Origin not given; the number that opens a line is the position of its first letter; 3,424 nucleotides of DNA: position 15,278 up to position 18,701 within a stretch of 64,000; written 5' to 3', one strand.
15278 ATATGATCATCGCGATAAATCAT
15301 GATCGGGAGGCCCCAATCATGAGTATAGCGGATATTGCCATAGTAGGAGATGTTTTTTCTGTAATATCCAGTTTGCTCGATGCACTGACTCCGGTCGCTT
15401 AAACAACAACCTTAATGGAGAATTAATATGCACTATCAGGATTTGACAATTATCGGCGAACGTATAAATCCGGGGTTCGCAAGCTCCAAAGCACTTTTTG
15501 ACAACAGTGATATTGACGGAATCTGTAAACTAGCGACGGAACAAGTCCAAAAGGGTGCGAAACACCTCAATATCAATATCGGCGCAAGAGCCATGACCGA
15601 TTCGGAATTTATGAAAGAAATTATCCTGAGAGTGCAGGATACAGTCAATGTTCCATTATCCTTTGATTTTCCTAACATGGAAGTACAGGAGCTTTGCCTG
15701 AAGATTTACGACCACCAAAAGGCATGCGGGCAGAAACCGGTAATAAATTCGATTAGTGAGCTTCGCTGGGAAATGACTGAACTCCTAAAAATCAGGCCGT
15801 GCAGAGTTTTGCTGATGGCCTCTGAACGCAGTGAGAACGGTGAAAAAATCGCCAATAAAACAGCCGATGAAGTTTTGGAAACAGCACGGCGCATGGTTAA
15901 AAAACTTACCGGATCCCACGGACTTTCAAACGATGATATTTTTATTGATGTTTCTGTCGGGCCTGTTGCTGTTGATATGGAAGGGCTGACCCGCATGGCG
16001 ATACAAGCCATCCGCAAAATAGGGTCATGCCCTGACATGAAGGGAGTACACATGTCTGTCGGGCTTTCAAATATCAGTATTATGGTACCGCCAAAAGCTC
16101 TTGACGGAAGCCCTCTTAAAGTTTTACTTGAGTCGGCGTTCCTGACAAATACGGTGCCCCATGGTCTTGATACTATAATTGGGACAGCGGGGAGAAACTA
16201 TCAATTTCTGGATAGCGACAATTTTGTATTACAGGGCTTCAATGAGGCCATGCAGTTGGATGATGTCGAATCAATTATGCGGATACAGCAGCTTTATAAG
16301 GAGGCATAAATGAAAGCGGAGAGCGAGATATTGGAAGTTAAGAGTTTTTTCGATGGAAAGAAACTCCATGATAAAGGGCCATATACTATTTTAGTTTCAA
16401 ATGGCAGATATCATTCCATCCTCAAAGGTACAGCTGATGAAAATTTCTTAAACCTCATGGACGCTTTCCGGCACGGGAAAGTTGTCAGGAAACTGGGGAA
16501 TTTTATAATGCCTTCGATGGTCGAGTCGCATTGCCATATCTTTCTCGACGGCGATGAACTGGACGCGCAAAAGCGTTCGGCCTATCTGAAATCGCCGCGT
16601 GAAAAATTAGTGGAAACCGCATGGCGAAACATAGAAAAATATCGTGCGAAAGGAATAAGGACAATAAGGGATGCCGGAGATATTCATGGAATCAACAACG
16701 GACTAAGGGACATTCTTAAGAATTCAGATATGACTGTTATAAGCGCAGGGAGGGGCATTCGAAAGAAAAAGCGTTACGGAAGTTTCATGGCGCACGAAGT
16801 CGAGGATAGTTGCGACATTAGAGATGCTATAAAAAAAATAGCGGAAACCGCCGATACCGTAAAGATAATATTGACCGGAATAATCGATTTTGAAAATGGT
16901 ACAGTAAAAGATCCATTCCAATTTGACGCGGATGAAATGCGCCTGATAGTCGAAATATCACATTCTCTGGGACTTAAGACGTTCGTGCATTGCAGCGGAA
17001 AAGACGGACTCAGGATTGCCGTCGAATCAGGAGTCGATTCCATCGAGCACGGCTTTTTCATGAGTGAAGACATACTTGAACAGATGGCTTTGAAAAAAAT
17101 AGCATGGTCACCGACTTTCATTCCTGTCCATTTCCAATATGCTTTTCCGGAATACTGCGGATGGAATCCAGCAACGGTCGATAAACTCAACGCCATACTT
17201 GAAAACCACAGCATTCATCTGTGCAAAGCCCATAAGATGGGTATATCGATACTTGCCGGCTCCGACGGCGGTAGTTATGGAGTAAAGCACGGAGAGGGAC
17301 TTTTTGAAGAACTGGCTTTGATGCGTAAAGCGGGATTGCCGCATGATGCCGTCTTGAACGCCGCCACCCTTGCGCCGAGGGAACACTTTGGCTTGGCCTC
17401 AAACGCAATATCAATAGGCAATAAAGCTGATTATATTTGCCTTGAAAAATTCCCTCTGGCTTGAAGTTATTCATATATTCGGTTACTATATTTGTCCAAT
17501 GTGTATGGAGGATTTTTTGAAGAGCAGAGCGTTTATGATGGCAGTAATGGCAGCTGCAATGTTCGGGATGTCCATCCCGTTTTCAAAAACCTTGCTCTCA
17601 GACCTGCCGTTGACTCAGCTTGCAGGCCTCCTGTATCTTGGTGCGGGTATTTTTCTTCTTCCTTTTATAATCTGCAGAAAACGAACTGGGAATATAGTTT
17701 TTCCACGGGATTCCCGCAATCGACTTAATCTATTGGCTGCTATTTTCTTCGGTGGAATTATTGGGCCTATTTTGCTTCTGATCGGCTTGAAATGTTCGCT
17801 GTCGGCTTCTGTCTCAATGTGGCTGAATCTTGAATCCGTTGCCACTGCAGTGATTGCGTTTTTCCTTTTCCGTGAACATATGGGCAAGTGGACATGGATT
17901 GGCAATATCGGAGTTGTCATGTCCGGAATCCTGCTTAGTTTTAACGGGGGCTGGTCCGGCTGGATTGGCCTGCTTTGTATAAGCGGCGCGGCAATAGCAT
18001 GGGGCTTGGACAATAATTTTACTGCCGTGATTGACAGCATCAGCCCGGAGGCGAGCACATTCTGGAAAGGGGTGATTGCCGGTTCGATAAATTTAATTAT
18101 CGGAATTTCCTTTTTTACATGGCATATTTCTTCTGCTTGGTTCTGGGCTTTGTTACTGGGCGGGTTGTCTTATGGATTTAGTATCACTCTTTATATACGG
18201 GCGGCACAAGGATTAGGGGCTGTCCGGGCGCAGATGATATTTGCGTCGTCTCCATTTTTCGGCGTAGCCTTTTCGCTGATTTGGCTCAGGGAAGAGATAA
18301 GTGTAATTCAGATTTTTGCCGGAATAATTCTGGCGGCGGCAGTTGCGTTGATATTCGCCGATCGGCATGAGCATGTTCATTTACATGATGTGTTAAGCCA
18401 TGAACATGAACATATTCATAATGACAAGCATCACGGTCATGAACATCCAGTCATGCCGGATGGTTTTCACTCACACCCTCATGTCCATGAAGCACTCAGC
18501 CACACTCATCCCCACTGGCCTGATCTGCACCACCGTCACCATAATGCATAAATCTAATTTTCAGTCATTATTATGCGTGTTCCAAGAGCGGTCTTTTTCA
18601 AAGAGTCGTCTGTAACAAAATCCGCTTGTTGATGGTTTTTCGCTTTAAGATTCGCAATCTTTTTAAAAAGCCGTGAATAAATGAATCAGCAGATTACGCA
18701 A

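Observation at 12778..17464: MTHFR-fold protein clustered with bifurcating-type EtfBA, a pterin-binding methyltransferase and an amidohydrolase: candidate undescribed Etf-coupled C1/folate module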

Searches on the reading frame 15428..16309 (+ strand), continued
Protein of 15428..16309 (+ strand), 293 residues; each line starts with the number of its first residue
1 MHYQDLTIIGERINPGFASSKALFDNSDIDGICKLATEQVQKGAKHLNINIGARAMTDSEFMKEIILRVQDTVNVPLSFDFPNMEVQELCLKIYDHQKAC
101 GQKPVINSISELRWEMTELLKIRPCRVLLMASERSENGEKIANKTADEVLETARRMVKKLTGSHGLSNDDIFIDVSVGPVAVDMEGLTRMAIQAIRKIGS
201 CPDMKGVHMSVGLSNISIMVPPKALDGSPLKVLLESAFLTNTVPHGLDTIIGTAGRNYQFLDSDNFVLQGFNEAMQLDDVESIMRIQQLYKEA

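Call 44: find_encoding_contigs(protein=P0229, flank=8000, max_places=1)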
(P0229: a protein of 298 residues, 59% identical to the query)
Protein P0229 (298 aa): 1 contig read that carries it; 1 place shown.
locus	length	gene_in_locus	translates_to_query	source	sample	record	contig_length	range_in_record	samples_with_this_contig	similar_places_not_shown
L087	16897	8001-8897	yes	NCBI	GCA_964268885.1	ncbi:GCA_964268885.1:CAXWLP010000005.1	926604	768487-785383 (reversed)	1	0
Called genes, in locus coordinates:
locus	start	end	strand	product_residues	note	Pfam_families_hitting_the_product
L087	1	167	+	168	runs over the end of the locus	PF11142:DUF2917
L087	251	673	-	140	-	PF04993:TfoX_N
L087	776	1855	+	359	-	PF07366:SnoaL (weak), PF12680:SnoaL_2 (faint), PF07366:SnoaL (weak)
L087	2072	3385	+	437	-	PF00815:Histidinol_dh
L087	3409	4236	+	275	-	PF00106:adh_short, PF08659:KR, PF13561:adh_short_C2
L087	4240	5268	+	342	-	PF00356:LacI, PF00532:Peripla_BP_1, PF13407:Peripla_BP_4, PF13377:Peripla_BP_3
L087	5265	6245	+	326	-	PF07366:SnoaL, PF12680:SnoaL_2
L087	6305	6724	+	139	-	-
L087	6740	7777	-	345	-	PF00356:LacI, PF00532:Peripla_BP_1, PF13407:Peripla_BP_4, PF13377:Peripla_BP_3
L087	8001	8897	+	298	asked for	PF00809:Pterin_bind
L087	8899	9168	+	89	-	-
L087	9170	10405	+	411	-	PF01979:Amidohydro_1, PF07969:Amidohydro_3 (weak)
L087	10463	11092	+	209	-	PF02607:B12-binding_2, PF02310:B12-binding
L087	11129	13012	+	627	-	PF00111:Fer2 (weak), PF17650:RACo_linker, PF17651:Raco_middle, PF14574:RACo_C_ter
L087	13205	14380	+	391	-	PF01208:URO-D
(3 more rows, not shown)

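Call 67: find_encoding_contigs(protein=P0190, flank=9000, max_places=1)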
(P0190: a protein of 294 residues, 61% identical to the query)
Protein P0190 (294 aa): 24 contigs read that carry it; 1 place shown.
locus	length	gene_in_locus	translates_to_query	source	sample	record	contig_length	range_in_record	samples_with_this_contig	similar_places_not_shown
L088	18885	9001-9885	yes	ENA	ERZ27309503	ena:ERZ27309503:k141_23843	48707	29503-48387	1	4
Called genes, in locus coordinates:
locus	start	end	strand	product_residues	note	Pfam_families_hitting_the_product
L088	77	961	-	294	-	PF03279:Lip_A_acyltrans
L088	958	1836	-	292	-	PF03279:Lip_A_acyltrans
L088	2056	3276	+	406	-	PF00438:S-AdoMet_synt_N, PF02772:S-AdoMet_synt_M, PF02773:S-AdoMet_synt_C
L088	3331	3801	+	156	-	PF00581:Rhodanese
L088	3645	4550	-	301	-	-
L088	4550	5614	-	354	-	PF00356:LacI, PF00532:Peripla_BP_1, PF13407:Peripla_BP_4, PF13377:Peripla_BP_3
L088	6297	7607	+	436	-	PF00815:Histidinol_dh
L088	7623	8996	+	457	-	PF12225:DUF5981, PF02219:MTHFR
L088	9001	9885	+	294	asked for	PF00809:Pterin_bind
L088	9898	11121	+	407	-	PF01979:Amidohydro_1, PF07969:Amidohydro_3 (faint)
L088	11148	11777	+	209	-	PF02607:B12-binding_2, PF02310:B12-binding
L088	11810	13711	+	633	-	PF17650:RACo_linker (weak), PF17651:Raco_middle, PF14574:RACo_C_ter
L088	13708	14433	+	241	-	-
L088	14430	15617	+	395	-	PF01208:URO-D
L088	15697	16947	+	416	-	PF08309:LVIVD (faint)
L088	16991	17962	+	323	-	PF00389:2-Hacid_dh, PF02826:2-Hacid_dh_C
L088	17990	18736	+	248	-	-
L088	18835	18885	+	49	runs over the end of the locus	-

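Call 68: find_encoding_contigs(protein=P0158, flank=9000, max_places=1)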
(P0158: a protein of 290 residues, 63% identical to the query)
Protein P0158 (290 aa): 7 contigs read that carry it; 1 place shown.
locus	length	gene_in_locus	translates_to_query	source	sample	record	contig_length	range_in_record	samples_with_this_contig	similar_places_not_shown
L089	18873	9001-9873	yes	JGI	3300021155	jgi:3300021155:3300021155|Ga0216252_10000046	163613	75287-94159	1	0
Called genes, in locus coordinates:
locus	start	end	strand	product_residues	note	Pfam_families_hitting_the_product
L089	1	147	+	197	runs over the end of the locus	PF01121:CoaE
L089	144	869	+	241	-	PF05036:SPOR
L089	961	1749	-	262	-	PF08220:HTH_DeoR, PF08279:HTH_11 (weak), PF00455:DeoRC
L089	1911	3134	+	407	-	PF01368:DHH (weak)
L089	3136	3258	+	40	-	-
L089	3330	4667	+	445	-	PF01547:SBP_bac_1, PF13416:SBP_bac_8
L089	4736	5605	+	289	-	PF00528:BPD_transp_1 (weak)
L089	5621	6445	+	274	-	PF00528:BPD_transp_1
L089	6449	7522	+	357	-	-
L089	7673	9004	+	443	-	PF12225:DUF5981, PF02219:MTHFR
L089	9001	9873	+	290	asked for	PF00809:Pterin_bind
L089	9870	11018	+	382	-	PF01979:Amidohydro_1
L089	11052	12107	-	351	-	PF01208:URO-D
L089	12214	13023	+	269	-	PF02311:AraC_binding (weak), PF00165:HTH_AraC, PF12833:HTH_18, PF00165:HTH_AraC (weak)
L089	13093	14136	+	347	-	PF01208:URO-D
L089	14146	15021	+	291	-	PF02492:cobW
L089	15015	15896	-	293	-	PF02311:AraC_binding, PF07883:Cupin_2 (weak), PF00165:HTH_AraC (weak), PF12833:HTH_18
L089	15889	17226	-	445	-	-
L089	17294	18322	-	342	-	PF02653:BPD_transp_2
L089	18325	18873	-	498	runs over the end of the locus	PF13476:AAA_23 (faint), PF00005:ABC_tran, PF02463:SMC_N (faint), PF13555:AAA_29 (faint), PF13304:AAA_21 (faint), PF00005:ABC_tran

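Call 69: find_encoding_contigs(protein=P0180, flank=9000, max_places=1)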
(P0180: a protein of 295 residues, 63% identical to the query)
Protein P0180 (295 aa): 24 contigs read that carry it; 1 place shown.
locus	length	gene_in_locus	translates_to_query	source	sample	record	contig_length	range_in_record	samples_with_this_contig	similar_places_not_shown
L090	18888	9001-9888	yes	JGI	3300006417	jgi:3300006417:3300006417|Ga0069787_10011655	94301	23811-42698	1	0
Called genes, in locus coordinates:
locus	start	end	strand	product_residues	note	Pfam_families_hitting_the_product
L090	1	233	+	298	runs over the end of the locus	PF04116:FA_hydroxylase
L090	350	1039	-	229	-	PF13353:Fer4_12 (weak), PF04055:Radical_SAM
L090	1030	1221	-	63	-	PF13597:NRDD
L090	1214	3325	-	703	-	PF03477:ATP-cone, PF13597:NRDD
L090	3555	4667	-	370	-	PF04055:Radical_SAM, PF13186:SPASM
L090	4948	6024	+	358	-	PF01208:URO-D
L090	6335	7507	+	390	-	-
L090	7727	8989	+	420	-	PF12225:DUF5981, PF02219:MTHFR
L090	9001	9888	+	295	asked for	PF00809:Pterin_bind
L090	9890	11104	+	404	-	PF01979:Amidohydro_1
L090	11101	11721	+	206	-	PF02607:B12-binding_2, PF02310:B12-binding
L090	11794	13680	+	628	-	PF00111:Fer2 (weak), PF17650:RACo_linker, PF17651:Raco_middle, PF14574:RACo_C_ter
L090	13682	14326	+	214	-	-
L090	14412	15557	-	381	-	PF01208:URO-D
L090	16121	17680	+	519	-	PF13243:SQHop_cyclase_C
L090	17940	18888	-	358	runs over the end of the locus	PF02985:HEAT (faint), PF08713:DNA_alkylation (weak)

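Call 82: search_protein_families(library=ncbifam, proteins=[L085:6652-8019:+, L085:10099-11187:+, L085:11180-12316:+, L085:12351-13583:+, L085:5082-5903:-, L088:13708-14433:+], max_evalue=0.00001)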
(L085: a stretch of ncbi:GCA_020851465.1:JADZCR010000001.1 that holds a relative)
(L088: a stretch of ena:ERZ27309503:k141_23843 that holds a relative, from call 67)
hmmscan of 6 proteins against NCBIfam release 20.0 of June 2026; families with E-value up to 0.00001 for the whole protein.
L085:6652-8019:+ (455 aa): 4 families
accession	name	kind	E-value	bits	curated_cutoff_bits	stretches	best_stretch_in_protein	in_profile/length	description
NF006396.0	PRK08645.1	equivalog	1.4e-33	115.9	453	1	124-406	306-587/611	bifunctional homocysteine S-methyltransferase/methylenetetrahydrofolate reductase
TIGR00676.1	fadh2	equivalog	9.2e-16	58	293.7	1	295-409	147-263/275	methylenetetrahydrofolate reductase [NAD(P)H]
TIGR00677.1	fadh2_euk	equivalog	7.6e-14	51.7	310.05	1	190-413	52-268/281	methylenetetrahydrofolate reductase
NF006950.0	PRK09432.1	equivalog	6.5e-07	28.9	382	1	298-378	167-245/296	methylenetetrahydrofolate reductase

L085:10099-11187:+ (362 aa): 2 families
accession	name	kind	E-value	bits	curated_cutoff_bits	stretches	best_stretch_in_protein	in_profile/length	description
NF004889.0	PRK06252.1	subfamily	7.5e-10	38.3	244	1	162-325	153-307/340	methylcobalamin:coenzyme M methyltransferase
NF040654.1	MtaA_Meth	equivalog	4.4e-07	29.1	400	1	161-325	150-306/337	methylcobamide:CoM methyltransferase MtaA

L085:11180-12316:+ (378 aa): 3 families
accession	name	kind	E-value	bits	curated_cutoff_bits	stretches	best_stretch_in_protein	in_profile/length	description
NF004889.0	PRK06252.1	subfamily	6.7e-10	38.5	244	1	169-342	144-308/340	methylcobalamin:coenzyme M methyltransferase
NF040654.1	MtaA_Meth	equivalog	2.9e-07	29.7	400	1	166-342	139-307/337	methylcobamide:CoM methyltransferase MtaA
NF041608.1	methylcob_mtaseMtbA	equivalog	8.8e-07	28.3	600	0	174-342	149-309/339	methylcobamide:CoM methyltransferase MtbA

L085:12351-13583:+ (410 aa): 0 families

L085:5082-5903:- (273 aa): 0 families

L088:13708-14433:+ (241 aa): 0 families

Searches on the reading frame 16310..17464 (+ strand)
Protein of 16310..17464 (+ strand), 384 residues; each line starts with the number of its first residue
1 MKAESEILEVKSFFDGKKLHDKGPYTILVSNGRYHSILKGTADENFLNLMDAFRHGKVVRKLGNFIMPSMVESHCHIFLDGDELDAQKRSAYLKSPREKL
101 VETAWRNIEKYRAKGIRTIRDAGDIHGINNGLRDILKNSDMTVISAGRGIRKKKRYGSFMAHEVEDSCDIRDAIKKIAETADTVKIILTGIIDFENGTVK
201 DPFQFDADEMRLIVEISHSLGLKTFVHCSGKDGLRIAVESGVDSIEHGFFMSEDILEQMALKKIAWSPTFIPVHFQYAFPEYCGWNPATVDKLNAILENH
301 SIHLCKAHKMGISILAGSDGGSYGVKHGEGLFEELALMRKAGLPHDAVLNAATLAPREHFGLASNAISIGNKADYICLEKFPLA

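Call 3: search_protein_families(library=pfam, proteins=[window:16310-17464:+])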
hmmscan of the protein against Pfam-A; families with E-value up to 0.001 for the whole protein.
window:16310-17464:+ (384 aa): 1 family
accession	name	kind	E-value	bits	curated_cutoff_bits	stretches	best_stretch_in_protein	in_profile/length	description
PF01979.26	Amidohydro_1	-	1e-20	74.8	25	1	65-378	1-318/345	Amidohydrolase family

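Call 4: search_protein_families(library=ncbifam, proteins=[window:16310-17464:+])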
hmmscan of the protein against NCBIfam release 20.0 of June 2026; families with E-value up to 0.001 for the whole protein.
window:16310-17464:+ (384 aa): 1 family
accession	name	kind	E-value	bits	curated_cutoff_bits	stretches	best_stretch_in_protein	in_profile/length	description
NF051886.1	XaaProDiPepCaul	equivalog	5.9e-24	84.8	500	1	55-383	42-378/398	Xaa-Pro dipeptidase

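Call 39: search_solved_structures(query=window:16310-17464:+, max_evalue=0.001, show_alignments=1)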
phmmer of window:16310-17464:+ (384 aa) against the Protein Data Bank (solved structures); distinct sequences matched with E-value up to 0.001: 17.
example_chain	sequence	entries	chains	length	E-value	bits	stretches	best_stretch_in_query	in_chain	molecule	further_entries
8ihq_A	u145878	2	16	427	3.5e-24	88.8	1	169-383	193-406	Amidohydrolase family protein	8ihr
8j85_A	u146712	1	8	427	1.1e-23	87.1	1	169-383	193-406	Amidohydrolase family protein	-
8ihs_A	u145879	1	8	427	1.5e-23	86.7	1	169-383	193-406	Amidohydrolase family protein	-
9l36_A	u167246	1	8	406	2.3e-23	86.1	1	169-383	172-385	Amidohydrolase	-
9kov_A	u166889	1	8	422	1.4e-21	80.2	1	57-383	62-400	trum-mut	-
8yag_A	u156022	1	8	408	4.9e-21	78.4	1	170-383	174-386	Imidazolonepropionase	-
8yak_A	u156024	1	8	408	8.1e-21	77.7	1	170-383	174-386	Imidazolonepropionase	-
9l6p_A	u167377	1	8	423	1.5e-20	76.9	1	168-379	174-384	LlADH-WT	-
9l2o_B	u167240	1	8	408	2.2e-20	76.3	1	170-383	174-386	Imidazolonepropionase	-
9l2t_G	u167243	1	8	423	6.7e-20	74.7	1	168-379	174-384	Amide hydrolase LlADH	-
3be7_A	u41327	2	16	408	1.6e-16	63.6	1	65-383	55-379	Zn-dependent arginine carboxypeptidase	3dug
2qs8_A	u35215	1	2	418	4.7e-16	62.1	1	176-382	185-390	Xaa-Pro Dipeptidase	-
3mtw_A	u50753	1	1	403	1.1e-15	60.8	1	169-384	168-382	L-Arginine carboxypeptidase Cc2672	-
2p9b_A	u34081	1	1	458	7.6e-12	48.2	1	62-383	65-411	Possible prolidase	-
4c5y_A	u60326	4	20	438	1.5e-08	37.4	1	169-383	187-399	OCHRATOXINASE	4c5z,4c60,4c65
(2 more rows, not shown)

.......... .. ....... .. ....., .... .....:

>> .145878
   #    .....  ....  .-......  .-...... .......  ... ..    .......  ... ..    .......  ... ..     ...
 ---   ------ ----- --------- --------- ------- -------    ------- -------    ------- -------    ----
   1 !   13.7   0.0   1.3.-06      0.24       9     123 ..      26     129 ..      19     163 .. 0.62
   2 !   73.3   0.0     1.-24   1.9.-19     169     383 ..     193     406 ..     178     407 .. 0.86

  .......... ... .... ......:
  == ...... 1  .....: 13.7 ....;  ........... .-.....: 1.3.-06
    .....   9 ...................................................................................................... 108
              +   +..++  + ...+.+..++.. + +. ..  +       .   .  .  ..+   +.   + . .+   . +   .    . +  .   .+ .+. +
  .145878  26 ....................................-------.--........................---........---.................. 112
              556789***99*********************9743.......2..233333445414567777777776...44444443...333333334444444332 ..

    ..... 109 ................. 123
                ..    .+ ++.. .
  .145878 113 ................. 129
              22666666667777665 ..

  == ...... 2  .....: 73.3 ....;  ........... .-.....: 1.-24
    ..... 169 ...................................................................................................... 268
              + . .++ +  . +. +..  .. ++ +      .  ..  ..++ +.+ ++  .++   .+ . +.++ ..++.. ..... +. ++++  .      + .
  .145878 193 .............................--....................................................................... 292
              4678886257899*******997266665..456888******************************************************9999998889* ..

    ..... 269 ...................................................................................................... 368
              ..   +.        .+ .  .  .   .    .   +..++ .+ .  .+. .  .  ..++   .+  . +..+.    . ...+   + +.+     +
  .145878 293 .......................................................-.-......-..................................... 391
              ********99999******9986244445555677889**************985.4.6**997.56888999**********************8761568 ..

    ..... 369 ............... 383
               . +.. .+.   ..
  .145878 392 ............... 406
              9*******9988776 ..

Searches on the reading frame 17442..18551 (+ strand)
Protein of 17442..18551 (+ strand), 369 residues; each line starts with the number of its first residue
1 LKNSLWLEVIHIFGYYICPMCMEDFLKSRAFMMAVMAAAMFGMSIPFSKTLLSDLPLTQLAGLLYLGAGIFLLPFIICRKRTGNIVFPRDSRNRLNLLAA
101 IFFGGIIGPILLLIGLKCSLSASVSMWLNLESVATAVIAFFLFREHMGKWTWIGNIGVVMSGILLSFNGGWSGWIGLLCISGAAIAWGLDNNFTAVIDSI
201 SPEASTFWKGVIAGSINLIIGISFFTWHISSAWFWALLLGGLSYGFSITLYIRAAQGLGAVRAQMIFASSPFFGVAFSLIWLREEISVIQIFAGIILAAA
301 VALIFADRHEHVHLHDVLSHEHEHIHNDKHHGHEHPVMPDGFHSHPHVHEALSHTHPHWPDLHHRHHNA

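Call 3: search_protein_families(library=pfam, proteins=[window:17442-18551:+])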
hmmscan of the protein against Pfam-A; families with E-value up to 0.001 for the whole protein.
window:17442-18551:+ (369 aa): 1 family
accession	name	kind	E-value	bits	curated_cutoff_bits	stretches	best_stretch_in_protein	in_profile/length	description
PF00892.27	EamA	-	6e-29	101.5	28.2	2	31-166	4-134/135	EamA-like transporter family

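Call 4: search_protein_families(library=ncbifam, proteins=[window:17442-18551:+])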
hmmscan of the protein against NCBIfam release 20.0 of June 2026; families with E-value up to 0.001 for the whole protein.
window:17442-18551:+ (369 aa): 1 family
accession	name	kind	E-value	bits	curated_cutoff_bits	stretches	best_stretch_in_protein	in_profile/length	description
TIGR00950.1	2A78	equivalog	1.4e-06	28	230.2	1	27-163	126-263/264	carboxylate/amino acid/amine transporter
